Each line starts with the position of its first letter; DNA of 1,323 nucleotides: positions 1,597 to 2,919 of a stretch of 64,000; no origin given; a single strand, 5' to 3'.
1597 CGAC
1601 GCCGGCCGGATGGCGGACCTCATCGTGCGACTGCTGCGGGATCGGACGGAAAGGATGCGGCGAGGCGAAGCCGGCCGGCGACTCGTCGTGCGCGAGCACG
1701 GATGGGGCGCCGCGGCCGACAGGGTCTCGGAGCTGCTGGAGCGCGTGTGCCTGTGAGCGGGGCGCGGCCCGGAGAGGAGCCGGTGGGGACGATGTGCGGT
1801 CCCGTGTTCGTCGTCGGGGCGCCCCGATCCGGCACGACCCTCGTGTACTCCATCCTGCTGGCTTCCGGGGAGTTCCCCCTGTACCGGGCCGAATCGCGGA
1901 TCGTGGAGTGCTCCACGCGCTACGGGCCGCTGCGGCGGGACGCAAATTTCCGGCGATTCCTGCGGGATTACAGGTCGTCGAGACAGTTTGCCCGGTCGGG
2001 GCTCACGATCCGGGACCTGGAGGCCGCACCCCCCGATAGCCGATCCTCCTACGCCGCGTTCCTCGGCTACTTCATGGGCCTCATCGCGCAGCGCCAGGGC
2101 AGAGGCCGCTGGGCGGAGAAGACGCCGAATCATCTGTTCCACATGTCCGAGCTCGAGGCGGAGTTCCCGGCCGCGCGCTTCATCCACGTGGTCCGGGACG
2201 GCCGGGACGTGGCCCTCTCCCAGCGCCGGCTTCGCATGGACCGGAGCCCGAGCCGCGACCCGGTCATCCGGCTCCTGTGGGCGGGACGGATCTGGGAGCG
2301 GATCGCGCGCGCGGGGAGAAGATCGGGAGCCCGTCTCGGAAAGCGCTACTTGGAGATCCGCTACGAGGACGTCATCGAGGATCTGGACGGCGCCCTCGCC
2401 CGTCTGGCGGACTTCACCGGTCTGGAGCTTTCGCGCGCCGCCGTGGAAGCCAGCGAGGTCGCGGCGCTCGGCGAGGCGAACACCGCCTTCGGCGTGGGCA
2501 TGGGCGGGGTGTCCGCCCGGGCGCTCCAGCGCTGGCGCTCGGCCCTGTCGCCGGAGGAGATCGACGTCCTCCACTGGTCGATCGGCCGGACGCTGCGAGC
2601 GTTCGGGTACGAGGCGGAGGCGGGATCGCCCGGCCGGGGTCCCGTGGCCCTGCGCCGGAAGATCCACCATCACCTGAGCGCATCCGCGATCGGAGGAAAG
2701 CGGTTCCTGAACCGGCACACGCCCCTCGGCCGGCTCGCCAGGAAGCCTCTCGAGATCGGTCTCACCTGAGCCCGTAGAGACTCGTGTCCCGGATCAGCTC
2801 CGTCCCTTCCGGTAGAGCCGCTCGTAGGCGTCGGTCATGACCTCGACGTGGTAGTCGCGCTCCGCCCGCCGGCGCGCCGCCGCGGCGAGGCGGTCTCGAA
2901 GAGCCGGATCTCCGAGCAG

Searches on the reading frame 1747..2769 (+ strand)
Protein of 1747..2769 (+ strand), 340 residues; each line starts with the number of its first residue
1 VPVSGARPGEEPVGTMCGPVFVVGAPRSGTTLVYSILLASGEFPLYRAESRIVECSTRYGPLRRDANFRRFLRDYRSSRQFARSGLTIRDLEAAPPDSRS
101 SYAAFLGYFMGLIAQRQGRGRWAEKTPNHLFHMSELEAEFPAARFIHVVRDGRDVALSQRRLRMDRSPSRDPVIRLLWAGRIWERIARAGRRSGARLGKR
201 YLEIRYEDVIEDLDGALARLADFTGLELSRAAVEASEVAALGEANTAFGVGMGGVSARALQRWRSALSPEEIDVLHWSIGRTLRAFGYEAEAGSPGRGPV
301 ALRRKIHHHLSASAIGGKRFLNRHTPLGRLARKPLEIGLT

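Call 35: search_protein_families(library=pfam, proteins=[window:1747-2769:+], max_evalue=0.001)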
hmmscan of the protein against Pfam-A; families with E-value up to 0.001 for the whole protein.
window:1747-2769:+ (340 aa): 2 families
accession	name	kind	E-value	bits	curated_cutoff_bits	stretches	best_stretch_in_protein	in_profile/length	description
PF13469.12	Sulfotransfer_3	-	1.1e-31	111.2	27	1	19-228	1-214/216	Sulfotransferase family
PF00685.33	Sulfotransfer_1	-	1.5e-10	41.3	22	1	20-234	4-189/255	Sulfotransferase domain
